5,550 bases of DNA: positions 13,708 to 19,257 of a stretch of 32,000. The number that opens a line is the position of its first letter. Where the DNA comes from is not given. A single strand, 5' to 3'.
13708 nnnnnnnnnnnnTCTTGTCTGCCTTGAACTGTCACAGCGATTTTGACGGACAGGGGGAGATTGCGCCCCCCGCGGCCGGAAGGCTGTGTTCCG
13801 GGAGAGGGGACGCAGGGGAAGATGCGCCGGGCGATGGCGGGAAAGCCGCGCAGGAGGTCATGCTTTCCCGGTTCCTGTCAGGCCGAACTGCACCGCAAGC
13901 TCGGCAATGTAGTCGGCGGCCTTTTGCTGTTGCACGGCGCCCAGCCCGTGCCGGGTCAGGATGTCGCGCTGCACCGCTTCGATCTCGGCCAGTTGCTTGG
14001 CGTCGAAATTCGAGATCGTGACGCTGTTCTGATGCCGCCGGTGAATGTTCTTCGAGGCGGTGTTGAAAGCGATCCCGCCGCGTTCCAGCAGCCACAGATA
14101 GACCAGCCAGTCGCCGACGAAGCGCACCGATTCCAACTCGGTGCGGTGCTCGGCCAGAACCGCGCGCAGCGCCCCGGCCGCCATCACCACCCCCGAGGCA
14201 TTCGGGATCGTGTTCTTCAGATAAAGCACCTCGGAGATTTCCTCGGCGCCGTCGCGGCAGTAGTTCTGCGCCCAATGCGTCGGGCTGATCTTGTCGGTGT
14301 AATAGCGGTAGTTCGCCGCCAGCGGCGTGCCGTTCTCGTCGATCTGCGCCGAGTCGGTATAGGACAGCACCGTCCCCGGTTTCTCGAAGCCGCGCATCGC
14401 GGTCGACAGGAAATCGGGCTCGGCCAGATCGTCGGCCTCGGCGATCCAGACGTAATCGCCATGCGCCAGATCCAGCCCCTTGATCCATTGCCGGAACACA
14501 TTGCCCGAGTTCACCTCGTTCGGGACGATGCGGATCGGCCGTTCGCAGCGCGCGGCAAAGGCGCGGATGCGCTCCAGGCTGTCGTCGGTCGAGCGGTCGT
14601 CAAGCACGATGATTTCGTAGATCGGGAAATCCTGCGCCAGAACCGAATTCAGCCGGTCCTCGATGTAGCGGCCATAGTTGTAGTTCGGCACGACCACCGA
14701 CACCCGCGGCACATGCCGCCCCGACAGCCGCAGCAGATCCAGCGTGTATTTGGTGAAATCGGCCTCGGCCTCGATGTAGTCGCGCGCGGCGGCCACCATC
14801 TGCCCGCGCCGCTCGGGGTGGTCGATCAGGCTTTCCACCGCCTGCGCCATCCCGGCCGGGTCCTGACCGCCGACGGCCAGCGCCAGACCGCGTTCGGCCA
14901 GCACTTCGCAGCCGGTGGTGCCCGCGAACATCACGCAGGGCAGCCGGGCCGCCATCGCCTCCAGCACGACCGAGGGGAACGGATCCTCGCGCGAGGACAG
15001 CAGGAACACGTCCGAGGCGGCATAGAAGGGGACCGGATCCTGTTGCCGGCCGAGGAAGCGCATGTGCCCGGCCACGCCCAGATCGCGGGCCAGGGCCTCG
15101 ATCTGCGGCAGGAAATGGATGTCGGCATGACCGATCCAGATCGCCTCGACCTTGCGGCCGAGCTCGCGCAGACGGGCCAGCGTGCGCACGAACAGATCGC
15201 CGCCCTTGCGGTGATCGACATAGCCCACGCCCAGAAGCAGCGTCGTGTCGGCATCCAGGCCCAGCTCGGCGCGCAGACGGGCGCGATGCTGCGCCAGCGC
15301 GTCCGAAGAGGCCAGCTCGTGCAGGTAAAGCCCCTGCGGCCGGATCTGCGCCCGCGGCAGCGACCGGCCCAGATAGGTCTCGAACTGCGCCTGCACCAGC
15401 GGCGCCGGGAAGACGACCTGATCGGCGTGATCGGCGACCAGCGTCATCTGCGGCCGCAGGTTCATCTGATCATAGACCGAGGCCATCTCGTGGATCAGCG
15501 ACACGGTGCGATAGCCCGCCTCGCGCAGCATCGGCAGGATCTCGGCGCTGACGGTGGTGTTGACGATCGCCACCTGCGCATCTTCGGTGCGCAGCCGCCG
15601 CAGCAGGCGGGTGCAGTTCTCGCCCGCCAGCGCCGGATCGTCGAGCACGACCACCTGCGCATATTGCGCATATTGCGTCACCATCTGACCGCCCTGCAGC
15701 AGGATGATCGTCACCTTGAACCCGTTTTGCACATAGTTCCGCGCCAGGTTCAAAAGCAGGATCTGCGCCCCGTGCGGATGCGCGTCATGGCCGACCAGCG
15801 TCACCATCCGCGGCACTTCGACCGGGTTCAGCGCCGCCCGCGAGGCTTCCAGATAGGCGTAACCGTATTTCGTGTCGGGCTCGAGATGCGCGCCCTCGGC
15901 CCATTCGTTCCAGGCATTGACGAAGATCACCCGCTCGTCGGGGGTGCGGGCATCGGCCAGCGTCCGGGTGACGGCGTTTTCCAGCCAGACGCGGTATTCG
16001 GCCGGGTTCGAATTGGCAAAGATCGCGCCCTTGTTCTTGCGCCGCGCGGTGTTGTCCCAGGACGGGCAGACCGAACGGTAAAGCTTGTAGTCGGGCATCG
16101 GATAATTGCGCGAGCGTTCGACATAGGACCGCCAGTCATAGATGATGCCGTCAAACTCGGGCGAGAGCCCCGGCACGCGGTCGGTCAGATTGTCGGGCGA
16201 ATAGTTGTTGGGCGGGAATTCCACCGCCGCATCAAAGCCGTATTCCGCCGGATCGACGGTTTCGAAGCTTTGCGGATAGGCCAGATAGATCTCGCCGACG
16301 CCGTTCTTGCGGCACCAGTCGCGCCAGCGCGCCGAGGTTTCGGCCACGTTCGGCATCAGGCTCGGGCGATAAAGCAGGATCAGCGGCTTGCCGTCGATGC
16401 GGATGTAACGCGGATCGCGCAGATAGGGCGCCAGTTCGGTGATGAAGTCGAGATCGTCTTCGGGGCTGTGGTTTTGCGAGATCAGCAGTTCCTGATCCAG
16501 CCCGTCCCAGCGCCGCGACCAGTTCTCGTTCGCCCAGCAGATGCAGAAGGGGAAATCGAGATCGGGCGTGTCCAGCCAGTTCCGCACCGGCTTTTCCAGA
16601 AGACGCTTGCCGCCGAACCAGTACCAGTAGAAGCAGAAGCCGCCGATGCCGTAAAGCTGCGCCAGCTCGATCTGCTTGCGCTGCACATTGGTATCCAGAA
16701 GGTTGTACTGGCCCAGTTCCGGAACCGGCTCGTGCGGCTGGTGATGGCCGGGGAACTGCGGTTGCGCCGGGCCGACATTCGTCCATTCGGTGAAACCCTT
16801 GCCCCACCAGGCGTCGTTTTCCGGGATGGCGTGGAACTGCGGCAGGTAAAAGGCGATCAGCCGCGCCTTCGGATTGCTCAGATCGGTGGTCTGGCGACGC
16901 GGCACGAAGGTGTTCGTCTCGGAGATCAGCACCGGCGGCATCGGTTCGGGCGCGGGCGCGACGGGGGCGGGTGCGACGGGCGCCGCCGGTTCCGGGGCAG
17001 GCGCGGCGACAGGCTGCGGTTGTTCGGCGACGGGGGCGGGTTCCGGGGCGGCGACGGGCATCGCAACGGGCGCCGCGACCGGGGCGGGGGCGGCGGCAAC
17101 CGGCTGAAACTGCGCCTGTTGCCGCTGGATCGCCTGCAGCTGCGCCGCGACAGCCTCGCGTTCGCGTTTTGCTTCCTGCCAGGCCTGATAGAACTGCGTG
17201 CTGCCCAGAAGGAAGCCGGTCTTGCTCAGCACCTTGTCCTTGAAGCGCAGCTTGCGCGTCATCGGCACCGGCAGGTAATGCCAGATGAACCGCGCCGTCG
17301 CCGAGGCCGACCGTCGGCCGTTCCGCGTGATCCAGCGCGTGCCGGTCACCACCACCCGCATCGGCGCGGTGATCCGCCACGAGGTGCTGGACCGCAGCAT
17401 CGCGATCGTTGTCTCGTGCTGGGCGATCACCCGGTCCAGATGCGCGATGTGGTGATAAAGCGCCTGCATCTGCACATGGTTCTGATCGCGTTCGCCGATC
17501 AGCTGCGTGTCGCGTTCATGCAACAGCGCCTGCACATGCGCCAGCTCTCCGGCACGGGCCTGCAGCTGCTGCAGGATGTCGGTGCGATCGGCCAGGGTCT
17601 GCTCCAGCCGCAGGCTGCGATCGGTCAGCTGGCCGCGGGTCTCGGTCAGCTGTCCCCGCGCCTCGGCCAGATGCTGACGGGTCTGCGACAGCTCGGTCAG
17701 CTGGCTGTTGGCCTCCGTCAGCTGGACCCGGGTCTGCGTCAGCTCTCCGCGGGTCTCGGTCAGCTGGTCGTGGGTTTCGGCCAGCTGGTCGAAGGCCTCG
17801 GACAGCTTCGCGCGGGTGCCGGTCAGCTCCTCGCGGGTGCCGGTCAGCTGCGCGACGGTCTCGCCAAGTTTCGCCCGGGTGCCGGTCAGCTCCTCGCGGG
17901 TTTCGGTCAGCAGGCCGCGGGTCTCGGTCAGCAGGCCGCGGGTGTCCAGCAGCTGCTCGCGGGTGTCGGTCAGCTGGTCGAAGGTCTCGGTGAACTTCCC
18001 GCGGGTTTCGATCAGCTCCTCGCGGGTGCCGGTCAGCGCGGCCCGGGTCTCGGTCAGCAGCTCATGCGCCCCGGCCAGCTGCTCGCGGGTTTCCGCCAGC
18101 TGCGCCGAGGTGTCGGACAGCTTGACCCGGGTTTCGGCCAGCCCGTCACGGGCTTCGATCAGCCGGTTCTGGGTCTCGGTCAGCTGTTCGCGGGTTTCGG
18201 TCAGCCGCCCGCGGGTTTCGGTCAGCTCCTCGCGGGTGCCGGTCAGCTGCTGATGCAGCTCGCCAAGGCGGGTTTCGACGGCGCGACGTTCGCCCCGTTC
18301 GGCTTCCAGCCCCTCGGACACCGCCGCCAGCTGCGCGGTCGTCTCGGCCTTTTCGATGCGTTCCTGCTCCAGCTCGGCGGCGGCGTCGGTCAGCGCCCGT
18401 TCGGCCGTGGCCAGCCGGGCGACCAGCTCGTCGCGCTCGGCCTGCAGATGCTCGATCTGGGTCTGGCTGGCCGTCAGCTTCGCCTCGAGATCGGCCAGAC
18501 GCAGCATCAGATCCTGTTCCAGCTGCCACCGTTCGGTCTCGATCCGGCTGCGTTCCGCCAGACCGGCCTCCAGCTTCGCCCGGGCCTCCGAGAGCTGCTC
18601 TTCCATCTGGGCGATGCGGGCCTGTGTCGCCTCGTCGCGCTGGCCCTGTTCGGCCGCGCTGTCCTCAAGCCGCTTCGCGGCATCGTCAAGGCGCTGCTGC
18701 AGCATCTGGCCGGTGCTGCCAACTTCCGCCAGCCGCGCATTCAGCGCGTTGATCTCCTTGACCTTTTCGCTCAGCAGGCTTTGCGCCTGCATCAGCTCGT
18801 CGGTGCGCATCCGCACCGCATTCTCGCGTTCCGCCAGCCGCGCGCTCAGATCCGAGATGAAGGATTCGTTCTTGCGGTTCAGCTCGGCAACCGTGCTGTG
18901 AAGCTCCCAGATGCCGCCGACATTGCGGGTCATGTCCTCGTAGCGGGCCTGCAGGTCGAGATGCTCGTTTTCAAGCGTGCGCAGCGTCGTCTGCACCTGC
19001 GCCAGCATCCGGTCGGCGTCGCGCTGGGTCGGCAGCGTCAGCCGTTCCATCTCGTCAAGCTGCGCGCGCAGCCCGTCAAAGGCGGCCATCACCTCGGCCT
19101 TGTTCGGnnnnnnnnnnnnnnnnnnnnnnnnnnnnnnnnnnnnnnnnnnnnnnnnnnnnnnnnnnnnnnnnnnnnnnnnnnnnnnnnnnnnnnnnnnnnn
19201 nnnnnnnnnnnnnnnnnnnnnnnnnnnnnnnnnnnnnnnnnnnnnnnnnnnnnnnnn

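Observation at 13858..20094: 2,078-aa fusion of sulfotransferase, ~570-aa coiled coil and three glycosyltransferase modules: candidate polymerase / terminator / molecular ruler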

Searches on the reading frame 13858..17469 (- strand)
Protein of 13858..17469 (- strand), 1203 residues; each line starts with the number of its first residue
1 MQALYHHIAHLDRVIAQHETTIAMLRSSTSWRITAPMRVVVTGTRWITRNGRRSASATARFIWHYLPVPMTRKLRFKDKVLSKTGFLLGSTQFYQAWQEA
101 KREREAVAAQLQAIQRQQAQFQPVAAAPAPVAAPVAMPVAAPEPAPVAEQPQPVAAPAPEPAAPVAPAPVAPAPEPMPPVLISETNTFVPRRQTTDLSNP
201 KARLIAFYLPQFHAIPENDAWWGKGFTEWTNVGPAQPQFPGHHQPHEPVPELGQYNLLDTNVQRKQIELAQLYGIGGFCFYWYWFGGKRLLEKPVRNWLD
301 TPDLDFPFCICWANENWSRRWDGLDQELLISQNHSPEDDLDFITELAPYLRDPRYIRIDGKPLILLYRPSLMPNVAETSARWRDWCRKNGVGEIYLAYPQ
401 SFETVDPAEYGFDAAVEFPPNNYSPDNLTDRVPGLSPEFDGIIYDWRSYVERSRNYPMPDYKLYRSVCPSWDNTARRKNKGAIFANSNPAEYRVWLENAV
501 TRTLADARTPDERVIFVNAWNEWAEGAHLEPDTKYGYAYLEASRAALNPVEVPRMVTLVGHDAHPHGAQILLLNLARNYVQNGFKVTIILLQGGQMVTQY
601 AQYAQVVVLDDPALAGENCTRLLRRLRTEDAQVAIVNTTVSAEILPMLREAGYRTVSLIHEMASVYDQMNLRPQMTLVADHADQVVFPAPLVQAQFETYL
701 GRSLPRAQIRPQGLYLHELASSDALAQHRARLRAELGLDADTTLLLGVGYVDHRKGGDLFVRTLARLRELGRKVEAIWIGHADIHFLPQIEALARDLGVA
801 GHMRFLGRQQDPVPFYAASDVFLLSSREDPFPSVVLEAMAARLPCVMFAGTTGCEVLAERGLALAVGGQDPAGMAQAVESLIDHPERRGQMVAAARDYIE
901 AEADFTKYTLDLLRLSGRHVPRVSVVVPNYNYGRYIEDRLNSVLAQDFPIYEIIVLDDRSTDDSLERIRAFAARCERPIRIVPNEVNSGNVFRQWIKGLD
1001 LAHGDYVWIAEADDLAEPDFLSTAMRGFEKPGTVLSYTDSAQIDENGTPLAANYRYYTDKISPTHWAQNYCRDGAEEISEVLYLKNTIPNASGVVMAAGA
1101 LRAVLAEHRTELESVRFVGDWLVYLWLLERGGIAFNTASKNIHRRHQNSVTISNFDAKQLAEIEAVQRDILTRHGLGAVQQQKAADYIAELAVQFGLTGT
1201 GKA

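Call 88: find_encoding_contigs(protein=window:13858-17469:-, flank=5000, max_places=4)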
Protein window:13858-17469:- (1203 aa): 2 contigs read that carry it; 2 places shown.
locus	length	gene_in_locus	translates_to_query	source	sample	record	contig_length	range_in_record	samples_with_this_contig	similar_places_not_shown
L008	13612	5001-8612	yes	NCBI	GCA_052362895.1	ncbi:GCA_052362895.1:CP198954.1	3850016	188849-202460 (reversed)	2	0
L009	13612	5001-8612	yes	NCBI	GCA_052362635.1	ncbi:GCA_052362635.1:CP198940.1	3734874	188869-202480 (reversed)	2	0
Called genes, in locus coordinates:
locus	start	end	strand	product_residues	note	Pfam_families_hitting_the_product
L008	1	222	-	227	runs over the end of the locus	PF00005:ABC_tran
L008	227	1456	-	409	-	-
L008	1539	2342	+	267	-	PF01061:ABC2_membrane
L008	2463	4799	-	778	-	-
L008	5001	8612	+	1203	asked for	PF14307:Glyco_tran_WbsX, PF13439:Glyco_transf_4 (faint), PF00534:Glycos_transf_1, PF13692:Glyco_trans_1_4, PF00535:Glycos_transf_2, PF13641:Glyco_tranf_2_3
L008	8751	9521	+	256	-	PF00685:Sulfotransfer_1, PF13469:Sulfotransfer_3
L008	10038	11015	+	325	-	PF00106:adh_short (weak), PF01073:3Beta_HSD, PF01370:Epimerase, PF04321:RmlD_sub_bind, PF05368:NmrA, PF13460:NAD_binding_10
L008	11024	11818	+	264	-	PF02673:BacA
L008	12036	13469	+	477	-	PF14691:Fer4_20, PF00070:Pyr_redox (faint), PF01262:AlaDh_PNT_C (faint), PF01494:FAD_binding_3 (weak), PF07992:Pyr_redox_2, PF01593:Amino_oxidase (faint), PF13450:NAD_binding_8, PF13738:Pyr_redox_3 (faint)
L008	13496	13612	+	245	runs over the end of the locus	-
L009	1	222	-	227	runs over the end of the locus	PF00005:ABC_tran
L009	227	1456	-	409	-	-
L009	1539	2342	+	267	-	PF01061:ABC2_membrane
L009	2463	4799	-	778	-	-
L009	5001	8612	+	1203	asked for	PF14307:Glyco_tran_WbsX, PF13439:Glyco_transf_4 (faint), PF00534:Glycos_transf_1, PF13692:Glyco_trans_1_4, PF00535:Glycos_transf_2, PF13641:Glyco_tranf_2_3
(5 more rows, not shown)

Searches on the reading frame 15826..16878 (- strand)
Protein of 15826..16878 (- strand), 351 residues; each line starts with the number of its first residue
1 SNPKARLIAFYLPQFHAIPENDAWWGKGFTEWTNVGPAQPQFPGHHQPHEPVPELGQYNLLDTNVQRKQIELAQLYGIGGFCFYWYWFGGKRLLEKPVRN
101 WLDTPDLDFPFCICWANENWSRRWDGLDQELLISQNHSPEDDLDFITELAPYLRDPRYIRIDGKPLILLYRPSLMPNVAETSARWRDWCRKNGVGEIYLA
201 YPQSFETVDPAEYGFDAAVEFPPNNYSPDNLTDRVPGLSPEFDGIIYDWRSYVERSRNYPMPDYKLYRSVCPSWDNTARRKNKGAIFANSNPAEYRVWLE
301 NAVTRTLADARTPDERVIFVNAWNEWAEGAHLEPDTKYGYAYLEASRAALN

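Call 67: search_solved_structures(query=window:15826-16878:-, max_evalue=1)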
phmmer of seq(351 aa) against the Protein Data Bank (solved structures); distinct sequences matched with E-value up to 1: 0.

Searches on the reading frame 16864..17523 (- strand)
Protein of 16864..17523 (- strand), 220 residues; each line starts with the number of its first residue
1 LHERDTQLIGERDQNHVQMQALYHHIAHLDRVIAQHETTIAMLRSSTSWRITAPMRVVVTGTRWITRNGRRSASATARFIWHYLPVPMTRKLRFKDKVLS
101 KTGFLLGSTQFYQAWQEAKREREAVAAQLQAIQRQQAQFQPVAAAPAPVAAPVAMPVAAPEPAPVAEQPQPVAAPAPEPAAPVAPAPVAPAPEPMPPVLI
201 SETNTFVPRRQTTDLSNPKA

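Call 21: search_protein_families(library=pfam, proteins=[window:16864-17523:-], max_evalue=10)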
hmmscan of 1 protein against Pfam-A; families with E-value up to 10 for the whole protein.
seq(220 aa): 4 families
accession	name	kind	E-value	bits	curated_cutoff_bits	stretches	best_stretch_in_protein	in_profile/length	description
PF11780.13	DUF3318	-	0.026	14.8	25.9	1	88-136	89-137/141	Protein of unknown function (DUF3318)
PF05064.18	Nsp1_C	-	0.18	12.1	24.1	1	96-139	47-88/114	Nsp1-like C-terminal region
PF15784.10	GPS2_interact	-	0.19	12.6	27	1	21-45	31-55/92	G-protein pathway suppressor 2-interacting domain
PF09278.17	MerR-DNA-bind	-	7.8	7.6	25.4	0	12-44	32-63/65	MerR, DNA binding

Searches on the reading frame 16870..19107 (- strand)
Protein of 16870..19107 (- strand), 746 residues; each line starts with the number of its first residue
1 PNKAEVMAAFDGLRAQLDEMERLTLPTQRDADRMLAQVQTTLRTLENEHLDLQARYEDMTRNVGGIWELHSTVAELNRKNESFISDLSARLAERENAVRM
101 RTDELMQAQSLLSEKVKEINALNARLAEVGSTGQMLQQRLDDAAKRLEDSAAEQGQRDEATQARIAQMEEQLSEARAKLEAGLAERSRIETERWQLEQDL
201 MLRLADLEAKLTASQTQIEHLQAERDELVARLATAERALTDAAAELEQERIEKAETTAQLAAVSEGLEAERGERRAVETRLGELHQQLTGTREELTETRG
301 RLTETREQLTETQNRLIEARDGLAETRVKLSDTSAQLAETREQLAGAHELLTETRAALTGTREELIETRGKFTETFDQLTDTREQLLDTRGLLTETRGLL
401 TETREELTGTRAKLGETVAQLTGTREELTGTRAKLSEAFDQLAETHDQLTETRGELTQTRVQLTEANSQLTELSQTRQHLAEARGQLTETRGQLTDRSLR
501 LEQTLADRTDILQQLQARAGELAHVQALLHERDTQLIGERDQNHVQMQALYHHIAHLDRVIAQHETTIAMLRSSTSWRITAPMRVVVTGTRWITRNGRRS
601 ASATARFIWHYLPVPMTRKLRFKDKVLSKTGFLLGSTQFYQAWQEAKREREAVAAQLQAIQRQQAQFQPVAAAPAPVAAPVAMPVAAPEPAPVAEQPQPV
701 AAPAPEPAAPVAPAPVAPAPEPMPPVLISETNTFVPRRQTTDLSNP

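Call 74: predict_structure(alignment_id=A2)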
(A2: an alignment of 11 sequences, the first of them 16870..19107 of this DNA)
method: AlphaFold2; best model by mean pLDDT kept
length: 746 residues; sequences in the alignment: 11
mean_pLDDT: 67.6   pTM: 0.23
mean pLDDT of the five models: 67.6, 66.9, 65.8, 64.1, 63.9
residues with pLDDT >= 90: 0; 70-90: 419; 50-70: 179; < 50: 148
segments of 3 or more residues with pLDDT < 50: 252-272, 397-405, 407-433, 573-575, 583-585, 587-592, 668-689, 693-712, 714-742
pLDDT, mean of each block of 10 residues (from residue 1): 65 77 66 80 86 85 79 82 85 86 84 87 80 78 80 75 80 82 81 86 85 80 77 72 58 41 38 54 65 70 75 79 75 73 73 69 68 67 61 52 46 37 38 51 63 73 78 78 77 80 83 82 84 83 80 76 66 50 48 51 63 70 73 61 72 70 58 40 39 40 39 44 41 40 47
secondary structure, 60 per line:
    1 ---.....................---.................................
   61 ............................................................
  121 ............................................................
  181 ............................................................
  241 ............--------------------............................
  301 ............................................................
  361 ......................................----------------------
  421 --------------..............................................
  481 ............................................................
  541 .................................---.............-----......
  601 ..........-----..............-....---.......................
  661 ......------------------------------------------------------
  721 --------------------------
elements in order (helices of 4 or more, strands of 3 or more residues): H4-24 H28-252 H273-398 H435-573 H577-589 H595-610 H616-629 H631-634 H638-666
